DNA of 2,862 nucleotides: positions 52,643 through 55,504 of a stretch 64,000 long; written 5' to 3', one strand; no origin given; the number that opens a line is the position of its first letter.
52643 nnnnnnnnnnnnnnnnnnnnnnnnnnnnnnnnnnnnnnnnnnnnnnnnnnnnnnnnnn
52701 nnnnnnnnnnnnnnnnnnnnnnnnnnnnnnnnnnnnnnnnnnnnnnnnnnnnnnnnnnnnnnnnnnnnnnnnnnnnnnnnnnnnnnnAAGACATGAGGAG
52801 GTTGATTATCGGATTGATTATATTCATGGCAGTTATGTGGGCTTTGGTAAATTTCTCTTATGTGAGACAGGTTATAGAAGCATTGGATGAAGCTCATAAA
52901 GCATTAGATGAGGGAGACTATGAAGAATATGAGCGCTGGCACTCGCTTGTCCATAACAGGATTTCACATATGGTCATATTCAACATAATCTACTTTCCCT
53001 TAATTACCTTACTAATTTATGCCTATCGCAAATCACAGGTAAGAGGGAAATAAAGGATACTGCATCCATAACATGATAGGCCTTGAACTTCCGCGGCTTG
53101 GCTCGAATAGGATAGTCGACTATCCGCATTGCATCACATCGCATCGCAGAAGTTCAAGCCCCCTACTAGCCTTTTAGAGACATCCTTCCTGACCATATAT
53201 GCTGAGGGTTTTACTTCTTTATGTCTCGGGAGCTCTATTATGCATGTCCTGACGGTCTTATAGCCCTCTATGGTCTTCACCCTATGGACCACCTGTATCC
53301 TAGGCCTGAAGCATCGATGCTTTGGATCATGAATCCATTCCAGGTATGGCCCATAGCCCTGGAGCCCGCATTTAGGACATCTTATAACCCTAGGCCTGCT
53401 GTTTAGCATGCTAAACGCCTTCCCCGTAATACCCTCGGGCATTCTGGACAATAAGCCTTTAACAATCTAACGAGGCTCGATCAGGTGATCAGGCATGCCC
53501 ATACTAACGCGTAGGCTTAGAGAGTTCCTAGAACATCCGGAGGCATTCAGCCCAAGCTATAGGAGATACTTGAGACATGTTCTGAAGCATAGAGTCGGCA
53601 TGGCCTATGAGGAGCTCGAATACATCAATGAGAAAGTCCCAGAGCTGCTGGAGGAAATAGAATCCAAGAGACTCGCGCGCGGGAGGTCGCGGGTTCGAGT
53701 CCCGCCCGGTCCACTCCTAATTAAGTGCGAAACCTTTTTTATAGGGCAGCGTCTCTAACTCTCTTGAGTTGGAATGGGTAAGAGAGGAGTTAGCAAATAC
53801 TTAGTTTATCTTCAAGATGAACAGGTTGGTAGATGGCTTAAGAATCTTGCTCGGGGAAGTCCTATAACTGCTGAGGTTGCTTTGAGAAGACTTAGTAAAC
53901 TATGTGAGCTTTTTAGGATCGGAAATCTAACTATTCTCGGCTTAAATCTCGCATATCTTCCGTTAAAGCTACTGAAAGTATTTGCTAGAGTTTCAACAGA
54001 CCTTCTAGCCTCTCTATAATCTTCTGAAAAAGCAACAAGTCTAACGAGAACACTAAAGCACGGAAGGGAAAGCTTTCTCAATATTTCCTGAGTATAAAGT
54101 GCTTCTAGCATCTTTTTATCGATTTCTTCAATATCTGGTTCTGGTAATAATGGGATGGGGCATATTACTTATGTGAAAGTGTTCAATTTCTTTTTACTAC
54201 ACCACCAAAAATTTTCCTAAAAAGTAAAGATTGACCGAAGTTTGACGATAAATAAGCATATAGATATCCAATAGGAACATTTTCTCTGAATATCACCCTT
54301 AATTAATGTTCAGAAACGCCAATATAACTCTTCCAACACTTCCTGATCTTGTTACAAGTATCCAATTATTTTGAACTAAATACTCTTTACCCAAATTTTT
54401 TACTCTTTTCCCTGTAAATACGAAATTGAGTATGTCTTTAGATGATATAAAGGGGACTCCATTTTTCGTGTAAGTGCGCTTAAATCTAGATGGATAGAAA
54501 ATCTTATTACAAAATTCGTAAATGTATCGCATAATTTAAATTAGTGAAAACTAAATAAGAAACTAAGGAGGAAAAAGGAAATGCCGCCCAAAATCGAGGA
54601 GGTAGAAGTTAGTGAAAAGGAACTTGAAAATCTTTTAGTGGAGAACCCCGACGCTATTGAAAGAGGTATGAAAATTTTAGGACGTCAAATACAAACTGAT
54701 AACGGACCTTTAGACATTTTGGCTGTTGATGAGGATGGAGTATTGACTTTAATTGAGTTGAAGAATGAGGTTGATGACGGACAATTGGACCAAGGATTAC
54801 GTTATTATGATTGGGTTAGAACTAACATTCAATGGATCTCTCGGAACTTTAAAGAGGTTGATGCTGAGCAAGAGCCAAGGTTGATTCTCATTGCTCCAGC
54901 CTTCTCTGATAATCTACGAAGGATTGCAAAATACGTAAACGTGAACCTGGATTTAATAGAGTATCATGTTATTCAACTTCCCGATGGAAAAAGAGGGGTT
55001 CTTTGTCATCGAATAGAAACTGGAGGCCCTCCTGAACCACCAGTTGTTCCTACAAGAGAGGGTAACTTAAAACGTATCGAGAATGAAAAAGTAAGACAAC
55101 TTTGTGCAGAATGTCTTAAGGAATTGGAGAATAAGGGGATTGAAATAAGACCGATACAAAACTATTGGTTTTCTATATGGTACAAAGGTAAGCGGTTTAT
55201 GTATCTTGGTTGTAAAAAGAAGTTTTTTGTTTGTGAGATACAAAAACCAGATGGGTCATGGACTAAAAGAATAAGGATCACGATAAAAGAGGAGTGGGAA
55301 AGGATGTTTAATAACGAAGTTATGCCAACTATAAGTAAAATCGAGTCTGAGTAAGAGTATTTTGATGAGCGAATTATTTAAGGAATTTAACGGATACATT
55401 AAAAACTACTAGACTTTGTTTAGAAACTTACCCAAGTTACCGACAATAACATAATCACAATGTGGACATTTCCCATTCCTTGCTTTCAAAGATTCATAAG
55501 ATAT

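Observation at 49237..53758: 4.4-kb element integrated in tRNA-Ala(CGC) with an integrase gene split by its own integration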

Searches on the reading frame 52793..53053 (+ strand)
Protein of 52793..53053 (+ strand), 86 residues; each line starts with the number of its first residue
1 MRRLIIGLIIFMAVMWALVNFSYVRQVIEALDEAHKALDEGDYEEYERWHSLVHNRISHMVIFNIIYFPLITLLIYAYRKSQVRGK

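Call 6: search_protein_families(library=pfam, max_evalue=1, proteins=[window:52793-53053:+])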
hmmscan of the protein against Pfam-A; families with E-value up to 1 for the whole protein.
window:52793-53053:+ (86 aa): 6 families
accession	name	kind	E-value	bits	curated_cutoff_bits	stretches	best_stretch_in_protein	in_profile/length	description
PF07670.19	Gate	-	0.039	14.8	29.6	0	7-34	7-34/104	Nucleoside recognition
PF11368.13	DUF3169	-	0.047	13.7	31.6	1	8-69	56-120/250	Protein of unknown function (DUF3169)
PF12420.13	DUF3671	-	0.09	12.7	34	1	5-81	164-212/223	Fam-L, Fam-M like protein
PF02836.23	Glyco_hydro_2_C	-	0.093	12.3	21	1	14-53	128-169/302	Glycosyl hydrolases family 2, TIM barrel domain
PF18586.7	zf-CCCH_7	-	0.16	12.8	25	1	39-66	32-61/90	Chromatin remodeling factor Mit1 C-terminal Zn finger 1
PF06127.16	Mpo1-like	-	0.16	12.5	24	1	43-76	8-41/95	2-hydroxy-palmitic acid dioxygenase Mpo1-like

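Call 52: search_protein_families(library=phrogs, max_evalue=0.01, proteins=[window:52793-53053:+])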
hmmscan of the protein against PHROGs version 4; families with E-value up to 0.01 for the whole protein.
window:52793-53053:+ (86 aa): 0 families

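Call 53: search_protein_families(library=ncbifam, max_evalue=0.01, proteins=[window:52793-53053:+])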
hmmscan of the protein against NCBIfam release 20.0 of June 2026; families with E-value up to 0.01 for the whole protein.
window:52793-53053:+ (86 aa): 0 families

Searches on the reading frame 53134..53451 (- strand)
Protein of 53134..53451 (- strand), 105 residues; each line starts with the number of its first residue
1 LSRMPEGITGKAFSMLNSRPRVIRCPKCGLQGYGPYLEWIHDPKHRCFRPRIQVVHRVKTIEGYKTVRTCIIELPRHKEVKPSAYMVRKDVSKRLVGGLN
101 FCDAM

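Call 6: search_protein_families(library=pfam, max_evalue=1, proteins=[window:53134-53451:-])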
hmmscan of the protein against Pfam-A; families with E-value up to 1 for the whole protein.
window:53134-53451:- (105 aa): 1 family
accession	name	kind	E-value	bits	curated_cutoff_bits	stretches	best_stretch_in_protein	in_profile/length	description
PF05265.19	DUF723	-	0.032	14.6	20.9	1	17-39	27-49/60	Protein of unknown function (DUF723)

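Call 52: search_protein_families(library=phrogs, max_evalue=0.01, proteins=[window:53134-53451:-])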
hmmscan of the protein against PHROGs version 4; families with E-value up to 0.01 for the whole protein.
window:53134-53451:- (105 aa): 0 families

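Call 53: search_protein_families(library=ncbifam, max_evalue=0.01, proteins=[window:53134-53451:-])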
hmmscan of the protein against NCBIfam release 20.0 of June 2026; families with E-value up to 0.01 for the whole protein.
window:53134-53451:- (105 aa): 0 families

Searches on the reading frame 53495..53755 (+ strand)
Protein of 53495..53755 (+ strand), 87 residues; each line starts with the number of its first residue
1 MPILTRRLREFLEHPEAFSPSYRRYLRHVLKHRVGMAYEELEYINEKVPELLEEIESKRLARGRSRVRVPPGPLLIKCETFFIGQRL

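Call 50: list_cluster_members(proteins=[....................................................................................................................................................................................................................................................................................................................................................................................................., P0001, P0121, window:53495-53755:+, P0002, P0004])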
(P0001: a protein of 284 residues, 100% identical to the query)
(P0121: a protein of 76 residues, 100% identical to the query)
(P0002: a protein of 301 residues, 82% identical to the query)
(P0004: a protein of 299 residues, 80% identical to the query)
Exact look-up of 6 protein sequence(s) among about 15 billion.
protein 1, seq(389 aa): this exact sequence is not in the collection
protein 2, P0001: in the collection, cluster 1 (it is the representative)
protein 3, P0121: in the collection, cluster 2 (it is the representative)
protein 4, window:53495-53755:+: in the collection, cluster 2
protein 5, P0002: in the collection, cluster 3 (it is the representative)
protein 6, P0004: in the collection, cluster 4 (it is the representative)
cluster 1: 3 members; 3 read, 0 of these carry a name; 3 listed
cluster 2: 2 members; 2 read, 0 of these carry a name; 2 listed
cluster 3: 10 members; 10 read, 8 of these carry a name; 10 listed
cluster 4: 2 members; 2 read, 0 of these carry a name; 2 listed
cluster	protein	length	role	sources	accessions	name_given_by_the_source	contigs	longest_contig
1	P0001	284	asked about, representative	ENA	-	-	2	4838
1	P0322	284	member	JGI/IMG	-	-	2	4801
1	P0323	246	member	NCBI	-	-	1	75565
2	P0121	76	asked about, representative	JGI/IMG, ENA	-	-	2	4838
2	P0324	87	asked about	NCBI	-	-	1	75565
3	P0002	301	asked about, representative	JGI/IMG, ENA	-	hypothetical protein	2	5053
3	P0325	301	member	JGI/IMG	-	hypothetical protein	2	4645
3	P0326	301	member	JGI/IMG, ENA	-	hypothetical protein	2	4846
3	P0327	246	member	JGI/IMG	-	intergrase/recombinase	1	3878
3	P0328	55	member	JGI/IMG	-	hypothetical protein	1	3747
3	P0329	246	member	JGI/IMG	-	intergrase/recombinase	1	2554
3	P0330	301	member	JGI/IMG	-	hypothetical protein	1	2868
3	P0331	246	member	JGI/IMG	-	hypothetical protein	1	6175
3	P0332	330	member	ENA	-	-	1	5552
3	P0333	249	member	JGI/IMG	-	-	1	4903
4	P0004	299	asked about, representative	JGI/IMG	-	-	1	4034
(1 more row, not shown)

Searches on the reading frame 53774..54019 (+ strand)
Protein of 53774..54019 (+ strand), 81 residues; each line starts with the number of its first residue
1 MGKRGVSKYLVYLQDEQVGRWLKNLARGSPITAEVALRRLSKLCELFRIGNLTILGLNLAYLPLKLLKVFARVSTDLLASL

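Call 11: search_protein_families(library=pfam, max_evalue=0.1, proteins=[window:53774-54019:+])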
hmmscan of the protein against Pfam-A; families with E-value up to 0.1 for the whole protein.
window:53774-54019:+ (81 aa): 0 families

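Call 52: search_protein_families(library=phrogs, max_evalue=0.01, proteins=[window:53774-54019:+])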
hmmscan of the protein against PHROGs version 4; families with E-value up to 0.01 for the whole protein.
window:53774-54019:+ (81 aa): 0 families

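Call 53: search_protein_families(library=ncbifam, max_evalue=0.01, proteins=[window:53774-54019:+])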
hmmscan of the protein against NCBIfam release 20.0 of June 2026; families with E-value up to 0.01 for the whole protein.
window:53774-54019:+ (81 aa): 0 families

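Call 64: find_homologous_proteins(query=window:53774-54016:+, max_evalue=0.01)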
Query seq(81 aa) (81 aa): 5 proteins with E <= 0.01 among 9 candidates.
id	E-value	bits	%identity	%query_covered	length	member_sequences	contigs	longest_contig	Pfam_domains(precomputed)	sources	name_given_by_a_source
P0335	2.5e-41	156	96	100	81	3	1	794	-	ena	-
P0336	1.6e-14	71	68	70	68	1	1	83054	-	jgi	jgi:hypothetical protein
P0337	3.5e-11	61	71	60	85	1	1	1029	-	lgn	-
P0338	1.7e-7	49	66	51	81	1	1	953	-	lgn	-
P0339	5.5e-7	47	57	60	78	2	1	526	-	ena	-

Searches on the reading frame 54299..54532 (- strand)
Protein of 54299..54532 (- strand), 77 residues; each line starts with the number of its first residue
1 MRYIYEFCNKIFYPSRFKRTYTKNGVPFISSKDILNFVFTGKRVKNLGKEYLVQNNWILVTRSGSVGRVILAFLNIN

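Call 11: search_protein_families(library=pfam, max_evalue=0.1, proteins=[window:54299-54532:-])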
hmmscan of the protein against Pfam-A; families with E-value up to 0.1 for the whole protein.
window:54299-54532:- (77 aa): 1 family
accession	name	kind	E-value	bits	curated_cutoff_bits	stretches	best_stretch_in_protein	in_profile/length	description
PF01420.25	Methylase_S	-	0.00053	20.7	22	1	19-71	25-75/168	Type I restriction modification DNA specificity domain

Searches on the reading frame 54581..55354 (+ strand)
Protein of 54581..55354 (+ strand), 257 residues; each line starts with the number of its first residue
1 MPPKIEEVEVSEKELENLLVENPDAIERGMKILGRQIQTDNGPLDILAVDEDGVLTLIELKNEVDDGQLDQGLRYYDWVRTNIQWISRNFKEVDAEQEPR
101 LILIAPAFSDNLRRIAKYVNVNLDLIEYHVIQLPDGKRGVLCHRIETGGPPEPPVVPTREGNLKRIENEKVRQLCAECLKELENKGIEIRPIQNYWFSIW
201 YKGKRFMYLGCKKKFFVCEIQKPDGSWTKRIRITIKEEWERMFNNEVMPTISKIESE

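Call 11: search_protein_families(library=pfam, max_evalue=0.1, proteins=[window:54581-55354:+])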
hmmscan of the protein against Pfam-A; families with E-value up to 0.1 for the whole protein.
window:54581-55354:+ (257 aa): 1 family
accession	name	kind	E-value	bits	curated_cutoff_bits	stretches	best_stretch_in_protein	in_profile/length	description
PF01939.22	NucS_C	-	2.4e-10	40.9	24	1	11-82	1-73/124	Endonuclease NucS C-terminal domain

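Call 47: find_encoding_contigs(protein=window:54581-55354:+, flank=10000, max_places=10)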
Protein window:54581-55354:+ (257 aa): 15 contigs read that carry it; 10 places shown.
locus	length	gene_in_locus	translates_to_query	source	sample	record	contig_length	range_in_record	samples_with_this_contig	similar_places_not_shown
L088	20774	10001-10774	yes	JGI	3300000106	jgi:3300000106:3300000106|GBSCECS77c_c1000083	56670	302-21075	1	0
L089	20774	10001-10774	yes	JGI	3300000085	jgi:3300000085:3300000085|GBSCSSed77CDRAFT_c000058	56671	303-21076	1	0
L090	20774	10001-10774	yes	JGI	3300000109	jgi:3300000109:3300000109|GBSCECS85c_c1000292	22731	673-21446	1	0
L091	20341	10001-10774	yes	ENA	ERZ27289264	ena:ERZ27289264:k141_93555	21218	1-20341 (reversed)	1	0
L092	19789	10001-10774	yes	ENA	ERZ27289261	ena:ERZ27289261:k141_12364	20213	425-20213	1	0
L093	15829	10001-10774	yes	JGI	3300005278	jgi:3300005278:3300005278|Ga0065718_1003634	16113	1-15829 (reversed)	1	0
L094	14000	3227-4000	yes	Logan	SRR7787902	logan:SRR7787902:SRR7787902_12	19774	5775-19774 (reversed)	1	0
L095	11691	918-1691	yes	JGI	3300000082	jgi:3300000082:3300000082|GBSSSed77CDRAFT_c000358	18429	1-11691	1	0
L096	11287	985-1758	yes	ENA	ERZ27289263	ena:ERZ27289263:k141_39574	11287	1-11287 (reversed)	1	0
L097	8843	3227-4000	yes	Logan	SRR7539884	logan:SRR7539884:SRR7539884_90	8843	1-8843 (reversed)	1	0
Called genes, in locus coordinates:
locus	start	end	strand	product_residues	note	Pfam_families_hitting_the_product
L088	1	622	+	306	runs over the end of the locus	?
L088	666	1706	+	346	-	PF26233:NicX, PF02073:Peptidase_M29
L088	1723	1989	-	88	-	PF22482:AsnC_trans_reg_3 (weak), PF01037:AsnC_trans_reg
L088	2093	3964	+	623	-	PF00324:AA_permease, PF13520:AA_permease_2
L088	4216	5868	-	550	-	PF01656:CbiA (faint), PF06418:CTP_synth_N, PF00117:GATase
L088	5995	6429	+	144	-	PF01325:Fe_dep_repress, PF02742:Fe_dep_repr_C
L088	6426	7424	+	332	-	PF01297:ZnuA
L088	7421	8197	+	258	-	-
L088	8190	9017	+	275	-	PF00950:ABC-3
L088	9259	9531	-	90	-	-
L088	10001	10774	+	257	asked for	PF01939:NucS_C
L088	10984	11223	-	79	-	-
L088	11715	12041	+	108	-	-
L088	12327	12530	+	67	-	PF07883:Cupin_2 (weak)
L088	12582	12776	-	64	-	PF23447:DUF7128 (weak)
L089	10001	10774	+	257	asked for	PF01939:NucS_C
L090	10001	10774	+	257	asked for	PF01939:NucS_C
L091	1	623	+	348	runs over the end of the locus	PF26233:NicX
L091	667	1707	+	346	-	PF26233:NicX, PF02073:Peptidase_M29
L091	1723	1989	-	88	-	PF22482:AsnC_trans_reg_3 (weak), PF01037:AsnC_trans_reg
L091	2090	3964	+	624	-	PF00324:AA_permease, PF13520:AA_permease_2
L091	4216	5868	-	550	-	PF01656:CbiA (faint), PF06418:CTP_synth_N, PF00117:GATase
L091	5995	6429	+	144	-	PF01325:Fe_dep_repress, PF02742:Fe_dep_repr_C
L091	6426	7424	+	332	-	PF01297:ZnuA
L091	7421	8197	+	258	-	PF02463:SMC_N (weak), PF13175:AAA_15 (faint), PF13476:AAA_23 (weak), PF00005:ABC_tran, PF13304:AAA_21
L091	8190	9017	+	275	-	PF00950:ABC-3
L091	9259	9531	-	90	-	-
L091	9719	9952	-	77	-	-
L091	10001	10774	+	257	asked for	PF01939:NucS_C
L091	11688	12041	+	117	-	-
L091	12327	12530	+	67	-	PF07883:Cupin_2 (weak)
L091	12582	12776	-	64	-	PF23447:DUF7128 (weak)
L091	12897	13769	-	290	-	PF01988:VIT1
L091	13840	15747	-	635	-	PF04616:Glyco_hydro_43 (faint), PF04041:Glyco_hydro_130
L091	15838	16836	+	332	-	PF04041:Glyco_hydro_130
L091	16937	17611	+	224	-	PF01325:Fe_dep_repress, PF02742:Fe_dep_repr_C, PF04023:FeoA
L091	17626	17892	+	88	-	PF04023:FeoA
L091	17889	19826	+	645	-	PF01926:MMR_HSR1, PF02421:FeoB_N, PF00009:GTP_EFTU (weak), PF17910:FeoB_Cyto, PF07670:Gate, PF07664:FeoB_C, PF07670:Gate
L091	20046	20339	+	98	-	?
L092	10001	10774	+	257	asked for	PF01939:NucS_C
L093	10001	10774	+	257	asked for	PF01939:NucS_C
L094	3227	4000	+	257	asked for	PF01939:NucS_C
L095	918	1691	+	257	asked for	PF01939:NucS_C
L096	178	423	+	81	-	-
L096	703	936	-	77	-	-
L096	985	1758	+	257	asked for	PF01939:NucS_C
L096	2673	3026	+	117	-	-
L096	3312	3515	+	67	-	PF07883:Cupin_2 (weak)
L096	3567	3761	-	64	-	PF23447:DUF7128 (weak)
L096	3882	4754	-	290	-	PF01988:VIT1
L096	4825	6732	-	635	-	PF04616:Glyco_hydro_43 (faint), PF04041:Glyco_hydro_130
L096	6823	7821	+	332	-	PF04041:Glyco_hydro_130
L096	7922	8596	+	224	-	PF01325:Fe_dep_repress, PF02742:Fe_dep_repr_C, PF04023:FeoA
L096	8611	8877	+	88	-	PF04023:FeoA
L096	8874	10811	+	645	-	PF01926:MMR_HSR1, PF02421:FeoB_N, PF00009:GTP_EFTU (weak), PF17910:FeoB_Cyto, PF07670:Gate, PF07664:FeoB_C, PF07670:Gate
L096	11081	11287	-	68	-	?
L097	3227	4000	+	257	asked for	PF01939:NucS_C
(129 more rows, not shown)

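Call 52: search_protein_families(library=phrogs, max_evalue=0.01, proteins=[window:54581-55354:+])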
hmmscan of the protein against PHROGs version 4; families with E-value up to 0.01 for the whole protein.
window:54581-55354:+ (257 aa): 1 family
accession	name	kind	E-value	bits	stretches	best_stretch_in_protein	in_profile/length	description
phrog_36793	-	unknown function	3.5e-07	30.6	1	9-120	188-284/321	-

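Call 53: search_protein_families(library=ncbifam, max_evalue=0.01, proteins=[window:54581-55354:+])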
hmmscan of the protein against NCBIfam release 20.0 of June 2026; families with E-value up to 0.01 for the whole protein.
window:54581-55354:+ (257 aa): 3 families
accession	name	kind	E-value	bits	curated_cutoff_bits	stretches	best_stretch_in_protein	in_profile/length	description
NF003270.0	PRK04247.1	equivalog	8.4e-15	54.5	216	1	8-117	126-225/250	endonuclease NucS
NF002876.0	PRK03298.1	equivalog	7.9e-08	31.9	252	1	12-81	105-174/224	endonuclease NucS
NF009154.0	PRK12497.3-3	equivalog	0.0039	17.2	109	1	26-62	25-60/123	YraN family protein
